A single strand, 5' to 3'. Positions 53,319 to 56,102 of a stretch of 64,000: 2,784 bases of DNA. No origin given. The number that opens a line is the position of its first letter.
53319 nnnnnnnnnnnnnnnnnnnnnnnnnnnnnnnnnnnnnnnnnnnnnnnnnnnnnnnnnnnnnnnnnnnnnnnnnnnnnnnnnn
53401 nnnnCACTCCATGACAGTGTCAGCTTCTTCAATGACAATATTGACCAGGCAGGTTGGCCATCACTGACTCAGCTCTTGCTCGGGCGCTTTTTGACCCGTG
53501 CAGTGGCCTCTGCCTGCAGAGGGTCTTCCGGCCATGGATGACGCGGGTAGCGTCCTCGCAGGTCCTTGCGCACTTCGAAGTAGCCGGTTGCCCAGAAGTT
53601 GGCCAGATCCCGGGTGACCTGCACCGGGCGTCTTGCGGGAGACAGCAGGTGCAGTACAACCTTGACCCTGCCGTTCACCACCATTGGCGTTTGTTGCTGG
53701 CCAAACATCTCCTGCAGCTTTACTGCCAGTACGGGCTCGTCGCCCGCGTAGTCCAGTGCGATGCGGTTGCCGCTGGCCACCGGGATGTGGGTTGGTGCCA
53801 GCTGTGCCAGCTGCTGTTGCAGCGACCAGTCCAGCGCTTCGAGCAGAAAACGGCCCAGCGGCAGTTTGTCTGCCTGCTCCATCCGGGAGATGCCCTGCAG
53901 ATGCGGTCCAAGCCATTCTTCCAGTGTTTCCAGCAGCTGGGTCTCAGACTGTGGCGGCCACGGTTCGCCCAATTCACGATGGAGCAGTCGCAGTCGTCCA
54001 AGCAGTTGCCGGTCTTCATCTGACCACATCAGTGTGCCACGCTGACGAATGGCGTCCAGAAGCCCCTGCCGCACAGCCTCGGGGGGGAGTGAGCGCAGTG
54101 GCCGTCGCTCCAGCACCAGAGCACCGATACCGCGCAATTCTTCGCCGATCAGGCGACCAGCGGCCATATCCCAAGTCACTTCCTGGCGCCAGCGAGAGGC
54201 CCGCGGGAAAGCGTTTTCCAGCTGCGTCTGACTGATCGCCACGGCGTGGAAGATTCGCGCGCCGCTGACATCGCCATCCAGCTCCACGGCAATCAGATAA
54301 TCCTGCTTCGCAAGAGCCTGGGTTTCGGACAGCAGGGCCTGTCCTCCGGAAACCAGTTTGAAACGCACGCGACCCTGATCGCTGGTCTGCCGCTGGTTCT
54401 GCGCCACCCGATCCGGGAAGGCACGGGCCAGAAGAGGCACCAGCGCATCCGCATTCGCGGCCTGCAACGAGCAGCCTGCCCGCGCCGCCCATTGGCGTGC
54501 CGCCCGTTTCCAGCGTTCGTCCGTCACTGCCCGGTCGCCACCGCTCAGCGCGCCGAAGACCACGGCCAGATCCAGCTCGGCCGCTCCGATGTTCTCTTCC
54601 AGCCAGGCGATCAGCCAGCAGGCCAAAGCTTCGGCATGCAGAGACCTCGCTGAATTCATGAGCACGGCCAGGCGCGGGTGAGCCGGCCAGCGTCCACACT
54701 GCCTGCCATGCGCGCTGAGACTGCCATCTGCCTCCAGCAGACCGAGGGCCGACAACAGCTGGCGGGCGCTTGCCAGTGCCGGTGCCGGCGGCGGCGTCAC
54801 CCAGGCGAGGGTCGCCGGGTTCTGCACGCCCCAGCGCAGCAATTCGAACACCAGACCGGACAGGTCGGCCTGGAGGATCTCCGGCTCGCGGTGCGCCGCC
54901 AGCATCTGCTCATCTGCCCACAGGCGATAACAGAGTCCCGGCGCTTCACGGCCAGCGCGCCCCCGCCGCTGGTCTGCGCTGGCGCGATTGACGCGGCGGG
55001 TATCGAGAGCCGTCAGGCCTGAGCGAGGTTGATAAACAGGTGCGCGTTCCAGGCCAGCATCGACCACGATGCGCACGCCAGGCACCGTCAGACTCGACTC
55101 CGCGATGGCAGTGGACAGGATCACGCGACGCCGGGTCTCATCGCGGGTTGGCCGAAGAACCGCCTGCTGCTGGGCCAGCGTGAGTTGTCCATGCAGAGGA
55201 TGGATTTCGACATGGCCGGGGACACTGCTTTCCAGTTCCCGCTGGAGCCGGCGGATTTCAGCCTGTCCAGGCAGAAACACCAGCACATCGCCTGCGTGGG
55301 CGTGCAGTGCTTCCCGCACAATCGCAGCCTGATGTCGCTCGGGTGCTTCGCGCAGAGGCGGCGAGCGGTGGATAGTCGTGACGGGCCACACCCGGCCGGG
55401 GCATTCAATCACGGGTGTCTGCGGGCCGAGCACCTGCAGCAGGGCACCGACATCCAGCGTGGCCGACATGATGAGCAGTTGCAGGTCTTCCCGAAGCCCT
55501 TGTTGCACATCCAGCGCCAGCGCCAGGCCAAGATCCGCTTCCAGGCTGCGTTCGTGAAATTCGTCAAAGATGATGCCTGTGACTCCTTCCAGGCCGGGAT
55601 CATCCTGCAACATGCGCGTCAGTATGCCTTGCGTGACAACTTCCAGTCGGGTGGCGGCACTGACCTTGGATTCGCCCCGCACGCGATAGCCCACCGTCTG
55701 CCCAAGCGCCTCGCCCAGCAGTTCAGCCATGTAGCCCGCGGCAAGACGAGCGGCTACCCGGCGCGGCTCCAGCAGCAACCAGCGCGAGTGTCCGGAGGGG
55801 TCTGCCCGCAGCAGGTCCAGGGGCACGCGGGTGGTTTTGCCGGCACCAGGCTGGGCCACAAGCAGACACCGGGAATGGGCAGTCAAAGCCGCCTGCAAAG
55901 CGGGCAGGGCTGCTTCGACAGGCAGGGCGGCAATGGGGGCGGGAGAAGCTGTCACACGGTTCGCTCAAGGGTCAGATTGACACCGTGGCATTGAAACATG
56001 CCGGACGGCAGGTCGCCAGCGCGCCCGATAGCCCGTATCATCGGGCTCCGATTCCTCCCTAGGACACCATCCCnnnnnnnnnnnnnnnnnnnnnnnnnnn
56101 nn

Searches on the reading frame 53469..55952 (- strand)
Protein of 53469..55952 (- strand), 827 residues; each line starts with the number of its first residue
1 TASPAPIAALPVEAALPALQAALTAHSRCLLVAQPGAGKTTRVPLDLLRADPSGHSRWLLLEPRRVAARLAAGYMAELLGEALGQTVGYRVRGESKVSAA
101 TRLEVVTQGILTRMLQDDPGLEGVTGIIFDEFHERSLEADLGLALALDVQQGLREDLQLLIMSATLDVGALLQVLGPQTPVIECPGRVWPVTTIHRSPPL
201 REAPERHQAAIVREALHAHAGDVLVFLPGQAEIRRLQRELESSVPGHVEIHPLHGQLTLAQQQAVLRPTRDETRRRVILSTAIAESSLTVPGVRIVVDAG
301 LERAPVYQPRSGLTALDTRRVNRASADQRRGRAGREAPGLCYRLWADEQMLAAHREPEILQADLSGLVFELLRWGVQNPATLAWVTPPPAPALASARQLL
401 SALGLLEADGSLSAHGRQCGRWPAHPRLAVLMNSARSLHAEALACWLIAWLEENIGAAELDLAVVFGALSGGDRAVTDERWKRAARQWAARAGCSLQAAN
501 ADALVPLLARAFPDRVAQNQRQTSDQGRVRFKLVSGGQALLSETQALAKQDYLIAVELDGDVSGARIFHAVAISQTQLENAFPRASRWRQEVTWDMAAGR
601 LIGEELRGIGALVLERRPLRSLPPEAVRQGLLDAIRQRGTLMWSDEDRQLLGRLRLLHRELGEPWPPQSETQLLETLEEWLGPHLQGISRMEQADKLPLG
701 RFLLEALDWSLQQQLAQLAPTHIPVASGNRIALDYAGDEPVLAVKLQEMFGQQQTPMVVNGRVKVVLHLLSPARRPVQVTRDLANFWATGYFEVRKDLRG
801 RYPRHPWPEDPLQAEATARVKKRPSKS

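Call 90: search_protein_families(library=ncbifam, proteins=[window:53469-55952:-], max_evalue=1e-10)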
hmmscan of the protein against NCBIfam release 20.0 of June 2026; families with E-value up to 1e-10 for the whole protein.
window:53469-55952:- (827 aa): 4 families
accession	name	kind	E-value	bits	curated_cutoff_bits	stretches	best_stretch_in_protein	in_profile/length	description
TIGR01970.1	DEAH_box_HrpB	equivalog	4.3e-275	915.1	546.15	1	10-823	1-824/825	ATP-dependent helicase HrpB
NF008662.0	PRK11664.1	equivalog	1.1e-246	821.1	1053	1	8-823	2-811/813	ATP-dependent helicase HrpB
TIGR01967.1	DEAH_box_HrpA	equivalog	1.5e-79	268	722.75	1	9-440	65-502/1284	ATP-dependent RNA helicase HrpA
NF008348.1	PRK11131.1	equivalog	3.2e-68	230.1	1400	1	9-438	66-502/1287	ATP-dependent RNA helicase HrpA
